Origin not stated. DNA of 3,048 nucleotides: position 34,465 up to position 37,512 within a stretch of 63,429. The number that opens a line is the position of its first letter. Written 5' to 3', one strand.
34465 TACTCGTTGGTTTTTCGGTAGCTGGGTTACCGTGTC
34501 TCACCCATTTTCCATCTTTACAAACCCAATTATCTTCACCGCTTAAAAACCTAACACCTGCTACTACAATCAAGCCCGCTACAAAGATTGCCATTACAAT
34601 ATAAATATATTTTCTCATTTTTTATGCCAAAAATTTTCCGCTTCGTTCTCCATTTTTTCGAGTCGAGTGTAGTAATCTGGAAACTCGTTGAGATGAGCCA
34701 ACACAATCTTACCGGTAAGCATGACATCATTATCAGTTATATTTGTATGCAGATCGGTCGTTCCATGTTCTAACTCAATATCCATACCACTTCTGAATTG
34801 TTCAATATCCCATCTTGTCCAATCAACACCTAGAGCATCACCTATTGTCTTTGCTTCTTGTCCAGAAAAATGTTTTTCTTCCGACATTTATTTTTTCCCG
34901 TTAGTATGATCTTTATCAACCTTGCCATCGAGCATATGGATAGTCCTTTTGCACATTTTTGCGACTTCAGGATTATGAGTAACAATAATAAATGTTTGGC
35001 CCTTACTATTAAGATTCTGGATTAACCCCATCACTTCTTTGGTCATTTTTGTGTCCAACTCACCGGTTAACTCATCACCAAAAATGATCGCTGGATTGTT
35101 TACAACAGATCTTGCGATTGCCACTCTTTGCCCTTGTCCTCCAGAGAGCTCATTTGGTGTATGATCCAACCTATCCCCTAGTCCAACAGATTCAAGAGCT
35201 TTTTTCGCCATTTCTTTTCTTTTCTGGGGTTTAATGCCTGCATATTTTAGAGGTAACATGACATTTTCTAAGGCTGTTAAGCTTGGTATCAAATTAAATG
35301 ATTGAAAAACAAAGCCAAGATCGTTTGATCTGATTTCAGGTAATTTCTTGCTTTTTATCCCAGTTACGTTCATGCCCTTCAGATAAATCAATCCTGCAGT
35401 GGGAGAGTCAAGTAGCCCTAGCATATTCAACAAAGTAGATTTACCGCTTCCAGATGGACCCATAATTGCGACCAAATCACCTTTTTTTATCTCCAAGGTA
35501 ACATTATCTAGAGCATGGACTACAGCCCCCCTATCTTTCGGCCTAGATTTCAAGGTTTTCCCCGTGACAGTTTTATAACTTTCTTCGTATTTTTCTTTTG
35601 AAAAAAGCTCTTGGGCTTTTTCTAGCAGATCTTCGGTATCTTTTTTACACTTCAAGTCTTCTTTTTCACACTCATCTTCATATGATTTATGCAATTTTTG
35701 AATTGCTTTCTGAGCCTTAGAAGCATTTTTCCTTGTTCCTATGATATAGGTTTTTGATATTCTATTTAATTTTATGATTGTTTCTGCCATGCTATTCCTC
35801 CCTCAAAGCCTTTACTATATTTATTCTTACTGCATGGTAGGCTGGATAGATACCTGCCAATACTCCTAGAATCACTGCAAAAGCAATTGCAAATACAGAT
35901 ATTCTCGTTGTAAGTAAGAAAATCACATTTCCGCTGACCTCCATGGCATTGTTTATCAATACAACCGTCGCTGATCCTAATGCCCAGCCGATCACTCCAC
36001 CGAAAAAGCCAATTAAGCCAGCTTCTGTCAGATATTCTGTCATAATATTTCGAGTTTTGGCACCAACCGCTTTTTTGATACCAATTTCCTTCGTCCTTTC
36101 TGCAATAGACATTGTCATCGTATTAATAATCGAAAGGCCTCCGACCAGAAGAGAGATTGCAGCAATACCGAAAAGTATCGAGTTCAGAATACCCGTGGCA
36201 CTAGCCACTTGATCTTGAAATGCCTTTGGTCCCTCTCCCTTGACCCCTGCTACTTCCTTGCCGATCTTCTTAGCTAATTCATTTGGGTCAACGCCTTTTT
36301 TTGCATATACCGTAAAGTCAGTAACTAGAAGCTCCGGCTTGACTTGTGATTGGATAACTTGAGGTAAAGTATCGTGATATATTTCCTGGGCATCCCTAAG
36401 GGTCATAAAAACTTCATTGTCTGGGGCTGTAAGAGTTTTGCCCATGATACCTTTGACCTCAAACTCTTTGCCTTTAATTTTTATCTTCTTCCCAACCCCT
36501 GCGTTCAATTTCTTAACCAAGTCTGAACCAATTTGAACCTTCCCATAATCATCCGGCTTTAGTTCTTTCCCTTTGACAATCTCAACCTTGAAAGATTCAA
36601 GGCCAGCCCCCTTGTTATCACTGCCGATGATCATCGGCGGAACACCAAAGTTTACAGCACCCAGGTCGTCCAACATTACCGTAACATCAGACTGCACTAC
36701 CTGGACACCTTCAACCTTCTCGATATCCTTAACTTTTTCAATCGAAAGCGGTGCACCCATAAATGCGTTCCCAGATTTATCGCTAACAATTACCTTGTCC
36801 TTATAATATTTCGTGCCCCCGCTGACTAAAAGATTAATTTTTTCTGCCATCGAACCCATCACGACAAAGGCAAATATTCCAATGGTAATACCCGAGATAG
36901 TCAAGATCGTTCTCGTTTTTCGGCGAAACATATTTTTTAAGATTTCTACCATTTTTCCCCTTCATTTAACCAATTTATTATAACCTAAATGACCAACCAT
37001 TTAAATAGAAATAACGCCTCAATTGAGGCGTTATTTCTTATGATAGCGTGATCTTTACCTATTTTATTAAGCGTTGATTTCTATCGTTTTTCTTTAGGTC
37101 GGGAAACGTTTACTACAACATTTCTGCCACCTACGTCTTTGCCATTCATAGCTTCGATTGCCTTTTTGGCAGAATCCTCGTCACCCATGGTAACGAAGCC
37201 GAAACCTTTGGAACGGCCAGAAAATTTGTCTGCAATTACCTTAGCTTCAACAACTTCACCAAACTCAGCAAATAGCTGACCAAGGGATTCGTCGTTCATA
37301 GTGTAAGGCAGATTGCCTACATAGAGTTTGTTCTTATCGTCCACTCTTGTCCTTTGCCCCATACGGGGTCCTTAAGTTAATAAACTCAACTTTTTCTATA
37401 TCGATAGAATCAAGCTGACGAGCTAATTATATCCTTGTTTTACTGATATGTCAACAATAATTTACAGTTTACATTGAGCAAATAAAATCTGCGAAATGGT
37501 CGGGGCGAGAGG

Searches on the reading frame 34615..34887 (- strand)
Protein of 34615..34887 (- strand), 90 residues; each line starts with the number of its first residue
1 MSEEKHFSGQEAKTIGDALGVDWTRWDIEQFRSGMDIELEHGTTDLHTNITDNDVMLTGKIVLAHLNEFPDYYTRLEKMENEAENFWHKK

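Call 93: search_protein_families(library=pfam, proteins=[window:34615-34887:-], max_evalue=0.001)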
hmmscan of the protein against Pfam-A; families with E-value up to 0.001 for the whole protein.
window:34615-34887:- (90 aa): 1 family
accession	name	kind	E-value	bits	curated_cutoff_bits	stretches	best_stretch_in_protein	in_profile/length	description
PF18905.5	DUF5661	-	1.6e-22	80.1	27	1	12-82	1-65/65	Protein of unknown function (DUF5661)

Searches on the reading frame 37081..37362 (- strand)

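Call 93: search_protein_families(library=pfam, proteins=[window:37081-37362:-], max_evalue=0.001)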
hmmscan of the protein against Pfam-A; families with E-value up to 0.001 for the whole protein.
window:37081-37362:- (93 aa): 3 families
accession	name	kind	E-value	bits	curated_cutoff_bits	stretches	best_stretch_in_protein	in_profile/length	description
PF00076.28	RRM_1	-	8e-25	87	20.7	1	13-82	1-69/70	RNA recognition motif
PF13893.12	RRM_5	-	7.9e-05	22.8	27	1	17-88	33-100/125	RNA recognition motif. (a.k.a. RRM, RBD, or RNP domain)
PF16367.11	RRM_7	-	0.00057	20.3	27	1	11-86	2-80/94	RNA recognition motif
